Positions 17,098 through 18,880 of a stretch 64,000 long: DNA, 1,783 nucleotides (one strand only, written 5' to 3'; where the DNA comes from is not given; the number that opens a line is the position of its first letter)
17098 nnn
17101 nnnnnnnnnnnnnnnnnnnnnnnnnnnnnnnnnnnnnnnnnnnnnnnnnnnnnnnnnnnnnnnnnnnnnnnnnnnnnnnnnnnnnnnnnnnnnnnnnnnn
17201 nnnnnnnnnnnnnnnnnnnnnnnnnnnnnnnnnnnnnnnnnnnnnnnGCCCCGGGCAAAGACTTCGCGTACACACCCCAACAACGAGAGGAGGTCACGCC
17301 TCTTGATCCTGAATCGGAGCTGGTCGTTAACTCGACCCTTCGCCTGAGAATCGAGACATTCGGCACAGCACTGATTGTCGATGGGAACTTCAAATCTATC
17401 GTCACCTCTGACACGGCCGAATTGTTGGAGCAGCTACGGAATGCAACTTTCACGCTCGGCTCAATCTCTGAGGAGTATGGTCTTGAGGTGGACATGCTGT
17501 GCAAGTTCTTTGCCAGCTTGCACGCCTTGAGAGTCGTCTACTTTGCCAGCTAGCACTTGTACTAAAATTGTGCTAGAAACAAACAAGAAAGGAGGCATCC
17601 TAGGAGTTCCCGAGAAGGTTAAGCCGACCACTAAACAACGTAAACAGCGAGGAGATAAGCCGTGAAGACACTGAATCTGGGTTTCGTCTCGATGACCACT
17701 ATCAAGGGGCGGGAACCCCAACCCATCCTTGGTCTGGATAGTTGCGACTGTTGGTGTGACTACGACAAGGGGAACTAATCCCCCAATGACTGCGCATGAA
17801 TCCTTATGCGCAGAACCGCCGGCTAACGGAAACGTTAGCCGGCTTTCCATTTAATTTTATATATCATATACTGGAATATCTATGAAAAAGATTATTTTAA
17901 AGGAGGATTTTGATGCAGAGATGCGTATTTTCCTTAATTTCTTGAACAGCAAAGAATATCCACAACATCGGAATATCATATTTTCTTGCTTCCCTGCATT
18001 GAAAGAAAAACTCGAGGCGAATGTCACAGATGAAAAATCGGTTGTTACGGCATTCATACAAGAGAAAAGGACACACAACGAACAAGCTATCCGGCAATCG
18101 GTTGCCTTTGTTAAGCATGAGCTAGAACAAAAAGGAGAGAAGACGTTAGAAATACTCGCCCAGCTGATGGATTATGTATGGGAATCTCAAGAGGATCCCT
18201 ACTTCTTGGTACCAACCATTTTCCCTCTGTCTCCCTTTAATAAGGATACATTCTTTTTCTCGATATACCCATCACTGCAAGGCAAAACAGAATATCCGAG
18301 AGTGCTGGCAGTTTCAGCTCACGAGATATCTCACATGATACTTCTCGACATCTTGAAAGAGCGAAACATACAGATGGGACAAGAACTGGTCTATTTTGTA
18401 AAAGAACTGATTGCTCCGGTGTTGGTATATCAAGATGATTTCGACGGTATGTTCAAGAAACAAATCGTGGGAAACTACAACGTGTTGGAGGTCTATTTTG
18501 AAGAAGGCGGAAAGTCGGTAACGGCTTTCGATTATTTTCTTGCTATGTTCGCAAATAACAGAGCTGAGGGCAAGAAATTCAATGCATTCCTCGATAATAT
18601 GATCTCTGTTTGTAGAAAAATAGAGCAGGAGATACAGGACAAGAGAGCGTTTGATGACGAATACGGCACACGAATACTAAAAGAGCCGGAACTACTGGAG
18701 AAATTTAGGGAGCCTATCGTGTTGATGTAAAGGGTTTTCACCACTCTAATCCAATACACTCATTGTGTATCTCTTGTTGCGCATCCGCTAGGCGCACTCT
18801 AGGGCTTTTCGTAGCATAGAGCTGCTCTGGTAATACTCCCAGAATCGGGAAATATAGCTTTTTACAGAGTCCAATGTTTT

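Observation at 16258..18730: Low-GC islet next to tRNA genes encoding a radical-SAM/SPASM enzyme, an unannotated Cys-rich 28-38 aa peptide and a HExxH protein: candidate novel RiPP-like peptide maturation system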

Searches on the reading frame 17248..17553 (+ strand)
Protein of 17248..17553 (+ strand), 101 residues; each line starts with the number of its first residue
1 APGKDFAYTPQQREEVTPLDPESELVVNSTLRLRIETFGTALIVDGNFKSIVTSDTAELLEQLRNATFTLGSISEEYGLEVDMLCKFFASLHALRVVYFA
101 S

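Call 26: search_protein_families(library=pfam, proteins=[window:17248-17553:+], max_evalue=10)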
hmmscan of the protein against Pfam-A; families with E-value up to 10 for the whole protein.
window:17248-17553:+ (101 aa): 1 family
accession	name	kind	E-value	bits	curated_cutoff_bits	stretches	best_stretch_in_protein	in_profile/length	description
PF11115.13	DUF2623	-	0.11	13.1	25.7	1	64-96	51-83/93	Protein of unknown function (DUF2623)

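Call 66: search_solved_structures(query=A5, max_evalue=10)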
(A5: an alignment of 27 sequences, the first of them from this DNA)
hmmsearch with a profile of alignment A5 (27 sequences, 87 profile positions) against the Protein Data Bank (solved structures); distinct sequences matched with E-value up to 10: 46.
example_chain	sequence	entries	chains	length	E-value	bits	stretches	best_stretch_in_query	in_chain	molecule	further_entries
8vd6_A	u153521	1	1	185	3.5e-06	30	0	46-74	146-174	CAP REPEAT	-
1lva_A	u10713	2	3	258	0.013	18.6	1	55-86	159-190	Selenocysteine-specific elongation factor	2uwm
2ply_A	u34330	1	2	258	0.021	17.9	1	56-86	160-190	Selenocysteine-specific elongation factor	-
2qz8_A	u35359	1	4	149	0.023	17.8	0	45-83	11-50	Probable transcriptional regulatory protein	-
2w29_A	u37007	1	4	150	0.042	16.9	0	45-83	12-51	PROBABLE TRANSCRIPTIONAL REGULATORY PROTEIN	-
1wsu_A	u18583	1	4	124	0.048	16.8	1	55-86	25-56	Selenocysteine-specific elongation factor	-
2vbw_A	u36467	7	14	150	0.05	16.7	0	45-83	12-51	TRANSCRIPTIONAL REGULATORY PROTEIN | PROBABLE TRANSCRIPTIONAL REGULATORY PROTEIN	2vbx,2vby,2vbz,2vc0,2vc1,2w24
9fhl_c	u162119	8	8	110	0.051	16.7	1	37-85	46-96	Small ribosomal subunit protein eS25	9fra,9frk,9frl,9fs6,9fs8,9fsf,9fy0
8bif_A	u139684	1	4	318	0.068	16.3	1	49-85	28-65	methyltransferase Plu4892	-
2l54_A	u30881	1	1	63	0.078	16.1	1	44-84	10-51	Double-stranded RNA-specific adenosine deaminase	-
2w25_A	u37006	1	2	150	0.11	15.6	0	45-83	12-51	PROBABLE TRANSCRIPTIONAL REGULATORY PROTEIN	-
3tgn_A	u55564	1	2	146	0.12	15.5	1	27-86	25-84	Adc operon repressor AdcR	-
7l1i_A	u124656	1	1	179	0.13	15.4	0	34-78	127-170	MarR family multidrug resistance pump transcriptional regulator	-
5zu1_A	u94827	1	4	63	0.16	15.1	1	44-84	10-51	Double-stranded RNA-specific adenosine deaminase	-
6cmv_A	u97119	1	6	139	0.16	15.1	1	48-84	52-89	Transcriptional regulator Lrs14-like protein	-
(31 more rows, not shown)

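Call 91: search_protein_families(library=pfam, alignment_id=A5, max_evalue=1)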
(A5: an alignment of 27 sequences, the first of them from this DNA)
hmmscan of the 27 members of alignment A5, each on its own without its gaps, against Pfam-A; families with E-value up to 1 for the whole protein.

A. member 1, seq(87 aa): 1 family
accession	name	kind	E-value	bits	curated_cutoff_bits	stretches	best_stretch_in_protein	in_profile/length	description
PF11115.13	DUF2623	-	0.079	13.5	25.7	1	49-83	50-84/93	Protein of unknown function (DUF2623)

B. families by the number of members that match (of 27 scanned): 20 families
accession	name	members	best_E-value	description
PF01978.25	TrmB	2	0.00033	Sugar-specific transcriptional regulator TrmB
PF24406.1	nSTAND_NTPase4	1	0.004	Novel STAND NTPase 4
PF25212.1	HVO_A0114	1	0.0072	HVO_A0114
PF13421.11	Band_7_1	1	0.0074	SPFH domain-Band 7 family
PF17782.7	DprA_WH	1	0.021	DprA winged helix domain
PF25166.1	CoiA_C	1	0.029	Competence protein CoiA, C-terminal domain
PF01968.24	Hydantoinase_A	1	0.049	Hydantoinase/oxoprolinase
PF11115.13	DUF2623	1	0.079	Protein of unknown function (DUF2623)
PF22979.2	HTH_69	1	0.081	Winged helix-turn-helix domain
PF09105.16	SelB-wing_1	1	0.087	Elongation factor SelB, winged helix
PF01047.28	MarR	1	0.094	MarR family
PF03374.19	ANT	1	0.095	Phage antirepressor protein KilAC domain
PF22516.1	PreP_C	1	0.1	PreP C-terminal domain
PF00570.28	HRDC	1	0.13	HRDC domain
PF13545.12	HTH_Crp_2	1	0.15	Crp-like helix-turn-helix domain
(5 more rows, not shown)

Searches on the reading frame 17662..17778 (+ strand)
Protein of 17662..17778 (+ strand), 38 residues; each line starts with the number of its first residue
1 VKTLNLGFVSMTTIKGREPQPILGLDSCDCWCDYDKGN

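Call 8: search_protein_families(library=ncbifam, proteins=[window:17662-17778:+], max_evalue=0.01)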
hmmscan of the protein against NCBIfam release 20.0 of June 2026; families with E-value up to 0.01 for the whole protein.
window:17662-17778:+ (38 aa): 0 families

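Call 9: search_protein_families(library=pfam, proteins=[window:17662-17778:+], max_evalue=0.01)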
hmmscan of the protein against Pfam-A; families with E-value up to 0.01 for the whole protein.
window:17662-17778:+ (38 aa): 0 families

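Call 68: list_cluster_members(proteins=[window:17662-17775:+, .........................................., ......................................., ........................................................, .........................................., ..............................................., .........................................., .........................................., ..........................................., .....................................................])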
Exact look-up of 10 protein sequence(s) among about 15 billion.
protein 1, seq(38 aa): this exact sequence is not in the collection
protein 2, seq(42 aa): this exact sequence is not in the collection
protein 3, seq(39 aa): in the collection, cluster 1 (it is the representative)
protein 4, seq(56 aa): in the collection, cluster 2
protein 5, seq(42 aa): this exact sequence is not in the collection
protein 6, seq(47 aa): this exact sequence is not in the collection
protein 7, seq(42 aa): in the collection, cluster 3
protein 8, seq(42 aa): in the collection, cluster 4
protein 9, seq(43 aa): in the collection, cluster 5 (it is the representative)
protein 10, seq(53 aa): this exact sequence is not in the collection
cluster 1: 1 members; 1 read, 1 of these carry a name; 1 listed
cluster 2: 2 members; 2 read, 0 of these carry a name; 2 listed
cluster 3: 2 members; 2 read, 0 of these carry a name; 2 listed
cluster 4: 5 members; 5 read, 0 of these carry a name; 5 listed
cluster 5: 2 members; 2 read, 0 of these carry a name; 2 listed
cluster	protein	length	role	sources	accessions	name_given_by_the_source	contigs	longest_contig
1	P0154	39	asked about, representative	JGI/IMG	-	hypothetical protein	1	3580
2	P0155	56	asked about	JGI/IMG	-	-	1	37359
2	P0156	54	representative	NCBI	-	-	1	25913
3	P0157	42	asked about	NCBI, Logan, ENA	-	-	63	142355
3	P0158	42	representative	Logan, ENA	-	-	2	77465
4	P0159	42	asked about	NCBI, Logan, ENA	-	-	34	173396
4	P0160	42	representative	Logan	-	-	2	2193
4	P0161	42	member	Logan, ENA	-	-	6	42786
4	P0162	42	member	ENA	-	-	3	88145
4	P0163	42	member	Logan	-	-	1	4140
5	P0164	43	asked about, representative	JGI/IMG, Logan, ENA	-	-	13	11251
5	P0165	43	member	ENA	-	-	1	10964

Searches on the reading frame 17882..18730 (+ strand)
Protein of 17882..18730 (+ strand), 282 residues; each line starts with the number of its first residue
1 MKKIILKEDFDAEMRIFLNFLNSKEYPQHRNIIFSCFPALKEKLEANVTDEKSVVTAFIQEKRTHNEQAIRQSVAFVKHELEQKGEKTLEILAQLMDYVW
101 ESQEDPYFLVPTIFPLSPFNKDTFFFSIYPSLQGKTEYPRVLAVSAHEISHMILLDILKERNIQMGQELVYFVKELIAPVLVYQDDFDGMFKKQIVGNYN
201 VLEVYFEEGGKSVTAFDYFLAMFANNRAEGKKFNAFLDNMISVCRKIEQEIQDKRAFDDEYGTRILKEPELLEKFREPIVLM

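Call 8: search_protein_families(library=ncbifam, proteins=[window:17882-18730:+], max_evalue=0.01)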
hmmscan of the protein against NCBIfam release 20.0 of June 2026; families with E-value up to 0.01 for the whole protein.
window:17882-18730:+ (282 aa): 0 families

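Call 9: search_protein_families(library=pfam, proteins=[window:17882-18730:+], max_evalue=0.01)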
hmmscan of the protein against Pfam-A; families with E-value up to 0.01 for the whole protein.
window:17882-18730:+ (282 aa): 0 families

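Call 23: find_homologous_proteins(query=window:17882-18730:+, max_evalue=0.001)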
Query window:17882-18730:+ (282 aa): 33 proteins with E <= 0.001 among 760 candidates.
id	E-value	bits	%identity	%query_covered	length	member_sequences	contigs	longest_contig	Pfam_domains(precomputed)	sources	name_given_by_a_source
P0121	2.5e-174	596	95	100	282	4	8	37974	-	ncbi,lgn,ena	-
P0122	5.5e-126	437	69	100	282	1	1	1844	-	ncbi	-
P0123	1.4e-124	433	68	100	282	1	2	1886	-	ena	-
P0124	1.2e-115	403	65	100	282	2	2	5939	-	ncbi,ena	-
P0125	5.2e-114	398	64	97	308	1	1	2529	-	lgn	-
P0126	5.8e-113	395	64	100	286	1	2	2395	-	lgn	-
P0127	3.4e-112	392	62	100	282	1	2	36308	-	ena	-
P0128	4.2e-112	392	64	99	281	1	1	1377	-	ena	-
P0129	5.3e-112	391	63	99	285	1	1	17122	-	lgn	-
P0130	8.0e-110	384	62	100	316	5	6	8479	-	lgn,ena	-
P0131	1.8e-109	383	62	100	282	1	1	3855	-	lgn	-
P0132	4.5e-109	382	64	99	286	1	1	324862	-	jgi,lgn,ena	-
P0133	7.2e-109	381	63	99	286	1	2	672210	-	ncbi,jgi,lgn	-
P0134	1.5e-108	380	62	100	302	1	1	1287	-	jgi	jgi:hypothetical protein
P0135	1.1e-107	377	62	99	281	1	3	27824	-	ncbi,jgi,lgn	jgi:hypothetical protein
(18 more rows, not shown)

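Call 47: predict_structure(alignment_id=A2)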
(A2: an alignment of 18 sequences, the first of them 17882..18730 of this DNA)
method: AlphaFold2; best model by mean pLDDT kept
length: 282 residues; sequences in the alignment: 18
mean_pLDDT: 93.8   pTM: 0.90
mean pLDDT of the five models: 93.8, 93.5, 93.3, 92.7, 91.9
residues with pLDDT >= 90: 235; 70-90: 45; 50-70: 2; < 50: 0
segments of 3 or more residues with pLDDT < 50: none
pLDDT, mean of each block of 10 residues (from residue 1): 94 93 86 91 83 94 97 98 97 97 89 92 95 95 97 96 93 97 96 90 93 97 98 98 96 93 90 97 81
secondary structure, 60 per line:
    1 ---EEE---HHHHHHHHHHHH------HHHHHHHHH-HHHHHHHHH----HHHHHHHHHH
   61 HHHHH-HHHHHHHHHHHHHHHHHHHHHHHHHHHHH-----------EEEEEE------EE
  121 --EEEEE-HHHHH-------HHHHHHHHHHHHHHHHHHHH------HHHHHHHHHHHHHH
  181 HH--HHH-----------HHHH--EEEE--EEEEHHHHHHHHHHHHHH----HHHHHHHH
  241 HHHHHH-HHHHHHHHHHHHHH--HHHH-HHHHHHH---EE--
elements in order: E4-6 H10-21 H28-36 H38-46 H51-65 H67-95 E107-112 E123-127 H129-133 H141-160 H167-182 H199-202 E205-208 E211-214 H215-228 H233-246 H248-261 H264-267 H269-275
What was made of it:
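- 17882..18730 (+): HExxH protein gene (282 aa), a probable gluzincin-type metallopeptidase (leader peptidase). AF2 pLDDT is 93.8 (call 47).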

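Call 61: search_solved_structures(query=A4, max_evalue=10)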
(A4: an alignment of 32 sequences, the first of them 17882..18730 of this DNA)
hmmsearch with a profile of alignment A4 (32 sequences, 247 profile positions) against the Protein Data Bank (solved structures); distinct sequences matched with E-value up to 10: 44.
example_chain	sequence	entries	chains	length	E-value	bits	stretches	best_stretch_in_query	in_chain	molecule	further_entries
5ab2_A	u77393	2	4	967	0.0013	21.7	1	70-177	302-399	ENDOPLASMIC RETICULUM AMINOPEPTIDASE 2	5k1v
4e36_A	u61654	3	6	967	0.0013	21.7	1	70-177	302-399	Endoplasmic reticulum aminopeptidase 2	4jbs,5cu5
4fyq_A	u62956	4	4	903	0.0017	21.3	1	117-177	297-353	Aminopeptidase N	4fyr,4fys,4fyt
6atk_A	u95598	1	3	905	0.0017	21.3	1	117-177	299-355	Aminopeptidase N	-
6u7e_A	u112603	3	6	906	0.0017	21.3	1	117-177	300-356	Aminopeptidase N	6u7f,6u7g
4nz8_A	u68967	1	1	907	0.0018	21.2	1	110-177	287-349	Aminopeptidase N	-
7vpq_A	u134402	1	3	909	0.0018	21.2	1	117-177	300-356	Aminopeptidase N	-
4hom_A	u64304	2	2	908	0.0018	21.2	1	110-177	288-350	Aminopeptidase N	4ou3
4fke_A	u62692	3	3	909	0.0018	21.2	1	110-177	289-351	Aminopeptidase N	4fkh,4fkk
6buy_A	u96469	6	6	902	0.0019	21.1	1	110-177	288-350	Aminopeptidase N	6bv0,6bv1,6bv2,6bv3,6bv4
5lhd_A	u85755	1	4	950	0.0019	21.1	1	117-177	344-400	Aminopeptidase N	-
9cam_B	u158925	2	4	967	0.002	21.1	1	117-177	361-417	Aminopeptidase N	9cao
6ea4_A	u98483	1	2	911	0.002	21.1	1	70-177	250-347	Endoplasmic reticulum aminopeptidase 2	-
5lds_A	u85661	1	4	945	0.0021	21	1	110-177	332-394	Aminopeptidase N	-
7vpp_A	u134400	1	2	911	0.0022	21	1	117-177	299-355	Aminopeptidase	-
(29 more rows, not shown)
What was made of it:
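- The profile hits M1 aminopeptidases around HExxH...E (call 61).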

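Call 62: search_protein_families(library=ncbifam, alignment_id=A4, max_evalue=0.1)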
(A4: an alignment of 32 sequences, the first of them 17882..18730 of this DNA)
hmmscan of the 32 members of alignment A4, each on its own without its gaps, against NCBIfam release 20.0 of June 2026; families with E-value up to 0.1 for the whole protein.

A. member 1, window:17882-18730:+ (282 aa): 1 family
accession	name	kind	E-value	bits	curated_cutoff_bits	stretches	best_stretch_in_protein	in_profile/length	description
NF009702.0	PRK13231.1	equivalog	0.021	14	427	1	211-266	143-199/264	nitrogenase reductase-like protein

B. families by the number of members that match (of 32 scanned): 14 families
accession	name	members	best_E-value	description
NF033876.2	flagella_HExxH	9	5.5e-11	flagellinolysin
NF003844.0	PRK05423.1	1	5e-05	DUF496 family protein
NF040881.1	PTS_reg_TmaR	1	0.0015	PTS system regulator TmaR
TIGR00538.1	hemN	1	0.008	oxygen-independent coproporphyrinogen III oxidase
NF046040.1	RelB_antitoxin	1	0.009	type II toxin-antitoxin system RelB family antitoxin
NF003339.0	PRK04351.1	1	0.0094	SprT family protein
NF009702.0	PRK13231.1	1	0.021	nitrogenase reductase-like protein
TIGR00496.1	frr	1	0.034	ribosome recycling factor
NF003456.0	PRK05057.1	1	0.042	shikimate kinase AroK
NF003515.0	PRK05182.2-1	1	0.043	DNA-directed RNA polymerase subunit alpha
NF007072.0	PRK09519.1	1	0.075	intein-containing recombinase RecA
NF010999.0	PRK14425.1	1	0.088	acylphosphatase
NF033823.0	archmetzin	1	0.093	archaemetzincin family Zn-dependent metalloprotease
NF041003.1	GGPP_syn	1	0.097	geranylgeranyl diphosphate synthase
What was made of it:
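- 17882..18730 (+): Nine of 32 partners match NCBIfam flagellinolysin and none matches the aKG-HExxH model (call 62).
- On aKG-dependent HExxH oxygenases (IPR026337; NCBIfam TIGR04267 by my identification): None of the 32 partner proteins matches at E<=0.1 (call 62).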
